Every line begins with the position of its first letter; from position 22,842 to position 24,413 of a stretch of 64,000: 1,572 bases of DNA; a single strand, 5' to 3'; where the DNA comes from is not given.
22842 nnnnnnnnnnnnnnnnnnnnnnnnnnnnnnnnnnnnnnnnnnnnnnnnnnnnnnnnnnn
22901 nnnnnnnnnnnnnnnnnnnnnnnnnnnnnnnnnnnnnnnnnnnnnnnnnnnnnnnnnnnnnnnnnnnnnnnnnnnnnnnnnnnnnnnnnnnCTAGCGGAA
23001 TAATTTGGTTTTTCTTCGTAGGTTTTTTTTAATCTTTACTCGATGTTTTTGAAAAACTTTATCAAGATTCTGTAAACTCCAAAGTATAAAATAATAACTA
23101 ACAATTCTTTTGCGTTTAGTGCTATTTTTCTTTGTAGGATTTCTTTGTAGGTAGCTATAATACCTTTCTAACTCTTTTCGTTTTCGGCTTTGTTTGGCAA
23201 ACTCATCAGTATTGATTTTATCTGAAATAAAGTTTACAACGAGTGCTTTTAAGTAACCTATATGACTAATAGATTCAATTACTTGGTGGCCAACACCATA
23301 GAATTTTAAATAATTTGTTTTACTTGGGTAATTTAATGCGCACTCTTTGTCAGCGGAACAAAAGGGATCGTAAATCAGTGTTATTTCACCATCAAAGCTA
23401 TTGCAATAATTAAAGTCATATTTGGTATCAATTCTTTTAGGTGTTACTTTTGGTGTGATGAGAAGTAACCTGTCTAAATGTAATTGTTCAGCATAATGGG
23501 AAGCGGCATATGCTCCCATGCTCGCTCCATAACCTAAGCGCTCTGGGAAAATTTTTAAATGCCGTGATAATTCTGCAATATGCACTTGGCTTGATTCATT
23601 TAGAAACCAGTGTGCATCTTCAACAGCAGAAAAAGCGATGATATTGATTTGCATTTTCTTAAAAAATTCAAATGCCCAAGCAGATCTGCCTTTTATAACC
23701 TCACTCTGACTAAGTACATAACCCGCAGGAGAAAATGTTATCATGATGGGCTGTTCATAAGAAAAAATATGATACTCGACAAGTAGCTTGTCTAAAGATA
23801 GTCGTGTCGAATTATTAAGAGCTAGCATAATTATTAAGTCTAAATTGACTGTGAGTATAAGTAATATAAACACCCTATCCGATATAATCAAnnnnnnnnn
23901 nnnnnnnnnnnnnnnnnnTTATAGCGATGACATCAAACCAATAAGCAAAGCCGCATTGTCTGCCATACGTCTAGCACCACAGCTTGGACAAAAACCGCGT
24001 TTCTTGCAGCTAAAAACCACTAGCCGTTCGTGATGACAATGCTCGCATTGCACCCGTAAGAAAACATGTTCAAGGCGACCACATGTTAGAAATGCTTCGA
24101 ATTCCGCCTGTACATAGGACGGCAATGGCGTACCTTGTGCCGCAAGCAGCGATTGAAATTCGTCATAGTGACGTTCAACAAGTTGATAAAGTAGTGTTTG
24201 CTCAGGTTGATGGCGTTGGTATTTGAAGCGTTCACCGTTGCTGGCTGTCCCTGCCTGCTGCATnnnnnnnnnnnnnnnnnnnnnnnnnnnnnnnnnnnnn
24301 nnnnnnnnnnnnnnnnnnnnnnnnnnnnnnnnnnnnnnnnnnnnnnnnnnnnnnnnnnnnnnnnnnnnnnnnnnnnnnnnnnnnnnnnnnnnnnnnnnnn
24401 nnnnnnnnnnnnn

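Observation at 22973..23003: A hybrid junction: SDR gene cut at a site-like sequence, with the cargo gene's stop codon inside the site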

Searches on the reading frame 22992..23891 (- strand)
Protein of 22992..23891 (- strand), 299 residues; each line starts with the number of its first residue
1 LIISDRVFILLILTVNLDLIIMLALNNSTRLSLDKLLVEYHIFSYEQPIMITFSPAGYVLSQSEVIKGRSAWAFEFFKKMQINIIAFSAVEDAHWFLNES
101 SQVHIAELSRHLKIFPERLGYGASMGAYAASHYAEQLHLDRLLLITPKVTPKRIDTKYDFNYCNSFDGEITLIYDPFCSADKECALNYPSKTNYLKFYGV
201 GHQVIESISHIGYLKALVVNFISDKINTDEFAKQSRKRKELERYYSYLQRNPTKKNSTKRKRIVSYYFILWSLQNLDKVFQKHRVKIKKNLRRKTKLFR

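Call 7: search_protein_families(library=pfam, proteins=[window:22992-23891:-], max_evalue=0.01)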
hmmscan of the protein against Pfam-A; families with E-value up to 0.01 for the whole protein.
window:22992-23891:- (299 aa): 0 families

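Call 11: find_homologous_proteins(query=window:22992-23891:-, max_evalue=0.001)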
Query window:22992-23891:- (299 aa): 35 proteins with E <= 0.001 among 658 candidates.
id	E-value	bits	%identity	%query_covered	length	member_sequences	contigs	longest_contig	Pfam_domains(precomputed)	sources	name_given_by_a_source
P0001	1.2e-182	624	100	93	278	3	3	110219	-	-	-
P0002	9.2e-137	473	76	93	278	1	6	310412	-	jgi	-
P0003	3.0e-98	347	58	91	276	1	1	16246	-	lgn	-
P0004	3.9e-98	346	57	91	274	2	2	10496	-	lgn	-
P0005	7.5e-90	319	53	93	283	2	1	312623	-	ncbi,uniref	ncbi:hypothetical protein L4D76_01425 [Photobacterium sagamiensis]|uniref:hypothetical protein n=1 T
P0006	1.0e-88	316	53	91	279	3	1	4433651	-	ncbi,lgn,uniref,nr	ncbi:hypothetical protein [Moritella yayanosii]|uniref:Alpha/beta hydrolase n=1 Tax=Moritella yayano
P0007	3.7e-88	314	50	91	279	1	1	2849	-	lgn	-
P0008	3.0e-87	311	52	91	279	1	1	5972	-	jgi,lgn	-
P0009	3.5e-87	311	51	90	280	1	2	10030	-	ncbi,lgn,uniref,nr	ncbi:hypothetical protein DS885_13320 [Psychromonas sp. B3M02]|uniref:hypothetical protein n=1 Tax=P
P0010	6.8e-87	310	52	87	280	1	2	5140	-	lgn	-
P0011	2.6e-86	308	54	91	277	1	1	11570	-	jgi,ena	-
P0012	2.5e-85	304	51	91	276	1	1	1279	-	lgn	-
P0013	4.6e-84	300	49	91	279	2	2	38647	-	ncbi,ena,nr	ncbi:MAG: hypothetical protein HRU38_11500 [Saccharospirillaceae bacterium]|nr:hypothetical protein 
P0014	3.1e-81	291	51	93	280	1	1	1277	-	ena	-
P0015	2.9e-80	288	47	91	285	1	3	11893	-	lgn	-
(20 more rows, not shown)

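Call 13: find_encoding_contigs(protein=P0001, flank=10000, max_places=6)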
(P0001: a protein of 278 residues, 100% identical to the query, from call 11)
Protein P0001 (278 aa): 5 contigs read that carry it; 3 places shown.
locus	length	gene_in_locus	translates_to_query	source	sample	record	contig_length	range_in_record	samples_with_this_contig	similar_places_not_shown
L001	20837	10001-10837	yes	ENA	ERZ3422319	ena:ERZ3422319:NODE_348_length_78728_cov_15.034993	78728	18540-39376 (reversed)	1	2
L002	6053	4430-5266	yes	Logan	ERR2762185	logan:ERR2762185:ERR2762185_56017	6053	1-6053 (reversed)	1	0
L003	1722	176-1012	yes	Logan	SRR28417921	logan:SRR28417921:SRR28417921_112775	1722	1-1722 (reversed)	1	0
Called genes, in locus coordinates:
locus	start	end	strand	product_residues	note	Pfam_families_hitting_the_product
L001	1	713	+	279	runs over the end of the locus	PF00005:ABC_tran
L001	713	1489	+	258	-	PF02405:MlaE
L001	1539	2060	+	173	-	PF02470:MlaD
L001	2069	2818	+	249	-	PF05494:MlaC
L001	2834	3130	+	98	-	PF01740:STAS (weak), PF13466:STAS_2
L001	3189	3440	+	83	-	PF01722:BolA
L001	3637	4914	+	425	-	PF00275:EPSP_synthase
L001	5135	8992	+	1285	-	PF18327:PRODH, PF14850:Pro_dh-DNA_bdg, PF01619:Pro_dh, PF00171:Aldedh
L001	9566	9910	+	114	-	PF14319:Zn_Tnp_IS91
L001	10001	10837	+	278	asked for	-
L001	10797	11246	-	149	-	PF00106:adh_short, PF13561:adh_short_C2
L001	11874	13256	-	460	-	PF01743:PolyA_pol, PF12627:PolyA_pol_RNAbd (faint), PF01966:HD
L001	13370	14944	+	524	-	PF13191:AAA_16, PF13245:AAA_19 (weak), PF13401:AAA_22, PF16537:T2SSB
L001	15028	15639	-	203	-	PF00694:Aconitase_C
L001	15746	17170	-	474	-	PF00330:Aconitase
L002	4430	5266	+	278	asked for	-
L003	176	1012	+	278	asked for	-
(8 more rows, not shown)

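Call 14: find_encoding_contigs(protein=P0002, flank=10000, max_places=6)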
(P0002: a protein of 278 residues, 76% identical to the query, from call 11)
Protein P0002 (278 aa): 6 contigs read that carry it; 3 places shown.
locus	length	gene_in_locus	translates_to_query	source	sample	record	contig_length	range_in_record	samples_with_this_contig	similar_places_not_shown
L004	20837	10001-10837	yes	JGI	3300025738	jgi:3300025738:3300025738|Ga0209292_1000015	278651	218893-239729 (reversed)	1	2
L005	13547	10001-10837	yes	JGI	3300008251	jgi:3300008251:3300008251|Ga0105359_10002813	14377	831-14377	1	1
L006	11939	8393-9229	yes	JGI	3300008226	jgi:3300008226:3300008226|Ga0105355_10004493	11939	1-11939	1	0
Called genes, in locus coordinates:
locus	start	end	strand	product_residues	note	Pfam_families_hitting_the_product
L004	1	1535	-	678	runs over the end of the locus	PF02518:HATPase_c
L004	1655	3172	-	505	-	PF13191:AAA_16, PF13401:AAA_22, PF13604:AAA_30 (weak), PF13245:AAA_19 (weak), PF16537:T2SSB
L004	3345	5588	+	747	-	PF07715:Plug, PF00593:TonB_dep_Rec_b-barrel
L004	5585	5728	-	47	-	-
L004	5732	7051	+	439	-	PF01743:PolyA_pol, PF12627:PolyA_pol_RNAbd (faint), PF01966:HD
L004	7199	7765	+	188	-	-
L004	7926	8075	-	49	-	-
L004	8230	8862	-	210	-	PF13532:2OG-FeII_Oxy_2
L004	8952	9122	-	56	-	-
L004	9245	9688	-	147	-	PF09905:VF530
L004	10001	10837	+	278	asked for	-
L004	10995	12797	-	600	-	PF03264:Cytochrom_NNT, PF14522:Cytochrome_C7 (faint), PF22113:Mtrc-MtrF_II-IV_dom (weak), PF09459:EB_dh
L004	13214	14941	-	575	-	PF13442:Cytochrome_CBB3, PF02239:Cytochrom_D1, PF23414:Beta-prop_EML_2 (faint)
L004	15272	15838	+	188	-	PF01814:Hemerythrin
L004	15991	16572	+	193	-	PF01814:Hemerythrin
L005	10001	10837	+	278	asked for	-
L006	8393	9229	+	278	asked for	-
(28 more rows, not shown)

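Call 21: find_encoding_contigs(protein=P0006, flank=6000, max_places=2)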
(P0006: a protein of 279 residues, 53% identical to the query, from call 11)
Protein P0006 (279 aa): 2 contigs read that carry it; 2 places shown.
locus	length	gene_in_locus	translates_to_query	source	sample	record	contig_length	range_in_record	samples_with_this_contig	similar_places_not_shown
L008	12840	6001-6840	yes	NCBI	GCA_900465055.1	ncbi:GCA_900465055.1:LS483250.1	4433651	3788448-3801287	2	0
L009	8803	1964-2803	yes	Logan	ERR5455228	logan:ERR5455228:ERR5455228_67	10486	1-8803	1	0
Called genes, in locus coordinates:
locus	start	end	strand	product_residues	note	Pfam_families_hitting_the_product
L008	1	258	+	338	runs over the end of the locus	PF01073:3Beta_HSD, PF01370:Epimerase, PF02719:Polysacc_synt_2, PF04321:RmlD_sub_bind, PF05368:NmrA (weak), PF07993:NAD_binding_4, PF13460:NAD_binding_10, PF16363:GDP_Man_Dehyd, +2 more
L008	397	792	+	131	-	PF18765:Polbeta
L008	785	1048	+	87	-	-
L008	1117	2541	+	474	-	PF00753:Lactamase_B, PF12706:Lactamase_B_2 (faint), PF10996:Beta-Casp, PF07521:RMMBL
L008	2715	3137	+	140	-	PF03811:Zn_ribbon_InsA (weak)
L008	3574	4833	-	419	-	-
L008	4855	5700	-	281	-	PF00535:Glycos_transf_2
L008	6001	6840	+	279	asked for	-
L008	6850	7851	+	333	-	PF00106:adh_short (weak), PF01073:3Beta_HSD, PF01370:Epimerase, PF02719:Polysacc_synt_2, PF04321:RmlD_sub_bind, PF07993:NAD_binding_4 (faint), PF13460:NAD_binding_10, PF16363:GDP_Man_Dehyd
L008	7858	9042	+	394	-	PF01041:DegT_DnrJ_EryC1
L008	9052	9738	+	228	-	PF02348:CTP_transf_3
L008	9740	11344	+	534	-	PF04101:Glyco_tran_28_C, PF13302:Acetyltransf_3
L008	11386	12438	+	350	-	PF03102:NeuB, PF08666:SAF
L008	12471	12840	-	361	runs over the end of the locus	PF13439:Glyco_transf_4, PF00534:Glycos_transf_1, PF13692:Glyco_trans_1_4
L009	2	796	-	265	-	?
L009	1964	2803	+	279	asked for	-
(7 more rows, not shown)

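Call 22: find_encoding_contigs(protein=P0005, flank=6000, max_places=2)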
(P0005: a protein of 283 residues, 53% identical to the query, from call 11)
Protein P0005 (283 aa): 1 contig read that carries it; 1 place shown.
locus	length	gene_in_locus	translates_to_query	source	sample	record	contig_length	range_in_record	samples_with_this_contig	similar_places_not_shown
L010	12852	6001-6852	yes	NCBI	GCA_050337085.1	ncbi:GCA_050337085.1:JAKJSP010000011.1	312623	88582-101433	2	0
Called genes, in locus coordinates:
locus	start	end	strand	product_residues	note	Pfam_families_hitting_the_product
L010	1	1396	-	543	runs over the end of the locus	PF00672:HAMP, PF00015:MCPsignal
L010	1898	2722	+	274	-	PF12849:PBP_like_2, PF13531:SBP_bac_11, PF12727:PBP_like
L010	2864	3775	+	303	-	PF00528:BPD_transp_1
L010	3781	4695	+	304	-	PF00528:BPD_transp_1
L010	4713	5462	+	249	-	PF20703:nSTAND1 (weak), PF02463:SMC_N (weak), PF00005:ABC_tran, PF13401:AAA_22 (faint), PF13304:AAA_21 (weak)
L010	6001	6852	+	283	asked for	-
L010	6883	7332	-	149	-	PF00583:Acetyltransf_1, PF13527:Acetyltransf_9 (faint), PF13673:Acetyltransf_10, PF13480:Acetyltransf_6 (weak), PF13508:Acetyltransf_7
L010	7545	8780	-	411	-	PF07690:MFS_1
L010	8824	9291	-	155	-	PF01381:HTH_3, PF13560:HTH_31 (weak), PF13239:2TM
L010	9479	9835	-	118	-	-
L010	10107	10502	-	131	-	PF00903:Glyoxalase, PF12681:Glyoxalase_2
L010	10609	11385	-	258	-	PF00561:Abhydrolase_1, PF12146:Hydrolase_4 (weak), PF12697:Abhydrolase_6 (weak)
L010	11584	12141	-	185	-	-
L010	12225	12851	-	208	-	PF01810:LysE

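Call 23: find_encoding_contigs(protein=P0003, flank=6000, max_places=2)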
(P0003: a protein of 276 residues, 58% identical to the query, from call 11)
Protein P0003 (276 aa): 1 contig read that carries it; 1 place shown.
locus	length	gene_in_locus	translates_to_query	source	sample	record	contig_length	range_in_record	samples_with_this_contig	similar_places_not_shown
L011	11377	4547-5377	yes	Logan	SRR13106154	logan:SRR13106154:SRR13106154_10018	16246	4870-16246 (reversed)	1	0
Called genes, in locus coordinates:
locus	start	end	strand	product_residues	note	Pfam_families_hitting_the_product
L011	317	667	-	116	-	PF20212:DUF6572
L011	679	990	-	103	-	PF00581:Rhodanese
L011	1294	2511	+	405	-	PF04932:Wzy_C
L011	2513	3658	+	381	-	PF04464:Glyphos_transf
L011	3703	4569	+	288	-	PF00535:Glycos_transf_2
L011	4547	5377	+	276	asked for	-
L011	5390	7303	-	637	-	PF00535:Glycos_transf_2, PF13439:Glyco_transf_4, PF00534:Glycos_transf_1, PF13692:Glyco_trans_1_4, PF20706:GT4-conflict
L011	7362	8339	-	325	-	PF07922:Glyco_transf_52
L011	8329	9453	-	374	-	PF13439:Glyco_transf_4, PF00534:Glycos_transf_1, PF13692:Glyco_trans_1_4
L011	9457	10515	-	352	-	PF02350:Epimerase_2 (weak), PF04464:Glyphos_transf (faint)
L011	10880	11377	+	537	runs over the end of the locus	PF00682:HMGL-like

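Call 73: search_solved_structures(query=A2, max_evalue=1)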
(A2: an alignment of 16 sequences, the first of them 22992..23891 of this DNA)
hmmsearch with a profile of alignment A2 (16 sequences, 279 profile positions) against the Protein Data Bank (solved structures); distinct sequences matched with E-value up to 1: 3.
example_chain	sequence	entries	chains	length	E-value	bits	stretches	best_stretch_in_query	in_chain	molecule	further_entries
4jmj_A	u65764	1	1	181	0.19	14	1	139-207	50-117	RNA/RNP complex-1-interacting phosphatase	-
4nyh_A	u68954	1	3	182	0.19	13.9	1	139-207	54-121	RNA/RNP complex-1-interacting phosphatase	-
4mbb_A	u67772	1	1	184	0.2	13.9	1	139-207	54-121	RNA/RNP complex-1-interacting phosphatase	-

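Call 74: search_protein_families(library=ncbifam, proteins=[window:22995-23828:-], max_evalue=0.01)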
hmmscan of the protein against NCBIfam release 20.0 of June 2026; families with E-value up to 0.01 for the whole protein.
window:22995-23828:- (278 aa): 0 families

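Call 97: predict_structure(alignment_id=A2)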
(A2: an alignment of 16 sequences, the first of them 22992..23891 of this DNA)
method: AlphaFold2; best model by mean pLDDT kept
length: 299 residues; sequences in the alignment: 16
mean_pLDDT: 87.5   pTM: 0.83
mean pLDDT of the five models: 87.5, 84.6, 81.0, 80.3, 77.4
residues with pLDDT >= 90: 197; 70-90: 73; 50-70: 12; < 50: 17
segments of 3 or more residues with pLDDT < 50: 1-3, 5-17
pLDDT, mean of each block of 10 residues (from residue 1): 44 45 78 90 95 93 93 95 95 84 90 95 94 95 90 72 92 95 93 96 93 96 96 96 92 87 94 91 85 71
secondary structure, 60 per line:
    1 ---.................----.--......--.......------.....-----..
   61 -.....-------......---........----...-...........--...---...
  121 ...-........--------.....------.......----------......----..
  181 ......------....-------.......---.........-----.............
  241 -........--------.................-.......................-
elements in order: H4-20 E28-33 E36-42 E49-53 H62-66 H74-79 E83-90 H99-109 E118-123 H125-132 E141-145 H152-158 E169-174 H179-186 E193-196 H204-210 H214-222 H228-240 H242-249 H258-274 H276-298

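Call 99: fold_search(model_id=the predicted structure, library=pdb)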
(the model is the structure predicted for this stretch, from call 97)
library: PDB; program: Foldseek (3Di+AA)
matches with E <= 10: 1297; with E <= 0.001: 264
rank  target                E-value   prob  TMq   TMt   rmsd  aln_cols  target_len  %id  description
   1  1jji_A                2.1e-07  1.00  0.41  0.40   7.3       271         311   13  The Crystal Structure of a Hyper-thermophilic Carboxylesterase from the Archaeon Archaeoglobus fulgidus (released 2001-12-05)
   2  8qbh                  2.7e-07  1.00  0.41  0.34   7.9       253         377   13  AntI in complex with 1-Naphthol (released 2024-03-13)
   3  3bdi                  3.3e-07  1.00  0.40  0.54   6.2       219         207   16  Crystal structure of predicted CIB-like hydrolase (NP_393672.1) from Thermoplasma acidophilum at 1.45 A resolution (released 2007-11-27)
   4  3pfb_A                4.0e-07  1.00  0.44  0.51   5.5       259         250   13  Crystal structure of the Lactobacillus johnsonii cinnamoyl esterase LJ0536 S106A mutant in complex with ethylferulate (released 2011-08-31)
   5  7xrh_B                1.0e-06  1.00  0.45  0.56   5.1       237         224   12  Feruloyl esterase from Lactobacillus acidophilus (released 2023-05-17)
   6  2wtm_D                1.1e-06  1.00  0.39  0.46   7.1       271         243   10  Est1E from Butyrivibrio proteoclasticus (released 2010-01-19)
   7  2fuk                  1.4e-06  1.00  0.43  0.55   6.0       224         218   17  Crystal structure of XC6422 from Xanthomonas campestris: a member of a/b serine hydrolase without lid at 1.6 resolution (released 2006-07-04)
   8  7xri_A                1.4e-06  1.00  0.42  0.47   6.3       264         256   11  Feruloyl esterase mutant -S106A (released 2023-05-17)
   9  3aio_A                1.4e-06  1.00  0.41  0.43   7.8       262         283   13  R267K mutant of a HSL-like carboxylesterase from Sulfolobus tokodaii (released 2011-06-08)
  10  7xrh_A                1.6e-06  1.00  0.43  0.51   6.0       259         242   12  Feruloyl esterase from Lactobacillus acidophilus (released 2023-05-17)
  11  3ain_A                1.8e-06  1.00  0.42  0.44   7.7       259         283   13  R267G mutant of a HSL-like carboxylesterase from Sulfolobus tokodaii (released 2011-06-08)
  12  3pf9                  2.0e-06  1.00  0.44  0.51   5.4       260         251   13  Crystal structure of the Lactobacillus johnsonii cinnamoyl esterase LJ0536 S106A mutant (released 2011-08-31)
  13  2wtm_A                2.1e-06  1.00  0.42  0.49   6.9       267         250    9  Est1E from Butyrivibrio proteoclasticus (released 2010-01-19)
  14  8skm_A                2.2e-06  1.00  0.45  0.52   5.4       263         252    9  Wild type chlorogenic acid esterase from Lactobacillus helveticus (released 2024-03-27)
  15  8slj_A                3.4e-06  1.00  0.39  0.45   5.8       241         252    9  K164A mutant of a chlorogenic acid esterase from Lactobacillus helveticus (released 2024-03-27)
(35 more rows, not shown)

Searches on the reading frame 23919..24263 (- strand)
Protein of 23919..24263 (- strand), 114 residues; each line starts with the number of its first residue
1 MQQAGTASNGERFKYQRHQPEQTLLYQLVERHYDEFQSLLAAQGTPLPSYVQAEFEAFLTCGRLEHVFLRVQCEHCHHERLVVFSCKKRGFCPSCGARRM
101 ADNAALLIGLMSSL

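Call 7: search_protein_families(library=pfam, proteins=[window:23919-24263:-], max_evalue=0.01)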
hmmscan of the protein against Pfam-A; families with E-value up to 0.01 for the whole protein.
window:23919-24263:- (114 aa): 2 families
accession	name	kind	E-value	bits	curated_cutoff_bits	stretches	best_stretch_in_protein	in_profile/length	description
PF14319.11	Zn_Tnp_IS91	-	1.1e-15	57.8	26.3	1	29-103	2-70/90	Transposase zinc-binding domain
PF01667.23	Ribosomal_S27e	-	0.0082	16.3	24.5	0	67-96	4-33/55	Ribosomal protein S27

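Call 24: find_related_loci(query=window:23919-24263:-, collection=genome_contigs, flank=4000)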
Query window:23919-24263:- (114 aa) in genome_contigs; peptide patterns used: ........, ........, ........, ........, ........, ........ (x = any residue, [..] = any of these).
598 stretches matched a pattern (row limit reached: there are more); 414 encode a relative of the query (tblastn E <= 1e-3); the best 80 are kept; 80 distinct loci.
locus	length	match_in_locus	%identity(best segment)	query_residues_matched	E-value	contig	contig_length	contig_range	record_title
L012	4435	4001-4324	90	1-108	3e-65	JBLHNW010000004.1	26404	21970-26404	MAG: Paraglaciecola sp. isolate 3300055726_35 Ga0535650_0002283, whole genome shotgun sequence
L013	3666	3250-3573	88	1-108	3e-63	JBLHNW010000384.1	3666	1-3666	MAG: Paraglaciecola sp. isolate 3300055726_35 Ga0535650_0055213, whole genome shotgun sequence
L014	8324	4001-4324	69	1-108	2e-48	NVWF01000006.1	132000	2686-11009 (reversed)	MAG: Gammaproteobacteria bacterium isolate NORP44 Contig_source1383C_365, whole genome shotgun sequence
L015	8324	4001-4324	69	1-108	2e-48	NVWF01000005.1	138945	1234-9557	MAG: Gammaproteobacteria bacterium isolate NORP44 Contig_source1383C_326, whole genome shotgun sequence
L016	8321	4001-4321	67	2-108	3e-47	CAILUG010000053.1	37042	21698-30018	MAG: uncultured Gammaproteobacteria bacterium isolate Kiruna2_bin-2474 genome assembly, contig: bin-2474:53/63, whole ge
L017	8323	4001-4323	82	1-108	2e-51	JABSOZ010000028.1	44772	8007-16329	MAG: Colwellia sp. isolate DT_21 DT-Colwellia-5_scaffold_28, whole genome shotgun sequence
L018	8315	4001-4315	67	1-108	8e-46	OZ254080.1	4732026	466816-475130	MAG: Pseudomonadales bacterium isolate 7f94601b-d47d-4f97-bff7-5e062582eddd genome assembly, chromosome: 1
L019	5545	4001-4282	71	15-108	2e-45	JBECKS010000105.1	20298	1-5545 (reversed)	MAG: Pseudomonadales bacterium isolate ETDI11 k127_382962, whole genome shotgun sequence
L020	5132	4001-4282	73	14-107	3e-45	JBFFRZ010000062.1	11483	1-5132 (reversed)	MAG: Gammaproteobacteria bacterium isolate Mix_mud21.2022.07.24 k141_439106_length_11483_cov_8.0094, whole genome shotgu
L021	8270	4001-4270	81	19-108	3e-45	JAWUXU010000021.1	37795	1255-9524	MAG: Paraglaciecola sp. isolate HBSea_ice_MAG710 BAT.710_279769_flag=0_multi=13.9965_len=37795, whole genome shotgun seq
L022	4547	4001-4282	72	14-107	1e-44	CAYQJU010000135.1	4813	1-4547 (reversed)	MAG TPA_asm: uncultured Steroidobacteraceae bacterium isolate SRP220891_co3_348 genome assembly, contig: NODE_37429_leng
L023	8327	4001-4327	67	3-107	6e-44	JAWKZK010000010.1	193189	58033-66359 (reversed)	MAG: Halioglobus sp. isolate AC1.154 AC1.154.fa-10, whole genome shotgun sequence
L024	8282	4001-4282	70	15-108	6e-44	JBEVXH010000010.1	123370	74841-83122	MAG: Candidatus Thiodiazotropha sp. isolate CTENA5 L149 c_000000000010, whole genome shotgun sequence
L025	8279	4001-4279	72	15-107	9e-44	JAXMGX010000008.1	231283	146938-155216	MAG: Steroidobacteraceae bacterium isolate STL-PRO124 C1.215.fa-8, whole genome shotgun sequence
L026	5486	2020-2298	73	15-107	9e-44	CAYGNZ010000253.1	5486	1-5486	MAG TPA_asm: uncultured Bdellovibrionales bacterium isolate ERP116193_co2_434 genome assembly, contig: NODE_34714_length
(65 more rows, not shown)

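Call 74: search_protein_families(library=ncbifam, proteins=[window:23919-24263:-], max_evalue=0.01)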
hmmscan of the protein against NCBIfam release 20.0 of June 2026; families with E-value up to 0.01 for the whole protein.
window:23919-24263:- (114 aa): 3 families
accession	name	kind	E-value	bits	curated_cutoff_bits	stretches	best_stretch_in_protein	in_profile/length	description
NF052416.1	ISCR_clade_Ia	exception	7.9e-42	143.4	925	1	8-108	19-119/509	ISCR element clade Ia family transposase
NF033538.2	transpos_IS91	equivalog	6.6e-10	38.5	125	1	27-99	4-70/356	IS91 family transposase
NF001629.0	PRK00415.1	equivalog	0.0035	16.8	70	1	67-97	11-41/62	30S ribosomal protein S27e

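Call 80: search_protein_families(library=ncbifam, proteins=[L017:4297-5466:+], max_evalue=0.00001)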
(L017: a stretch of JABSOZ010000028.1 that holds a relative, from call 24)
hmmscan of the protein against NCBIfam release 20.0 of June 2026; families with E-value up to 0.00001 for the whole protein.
L017:4297-5466:+ (389 aa): 2 families
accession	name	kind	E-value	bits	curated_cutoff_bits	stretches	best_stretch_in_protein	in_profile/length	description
NF052416.1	ISCR_clade_Ia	exception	4e-122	408.3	925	1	1-371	111-490/509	ISCR element clade Ia family transposase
NF033538.2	transpos_IS91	equivalog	8.8e-18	64.4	125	1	214-347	231-355/356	IS91 family transposase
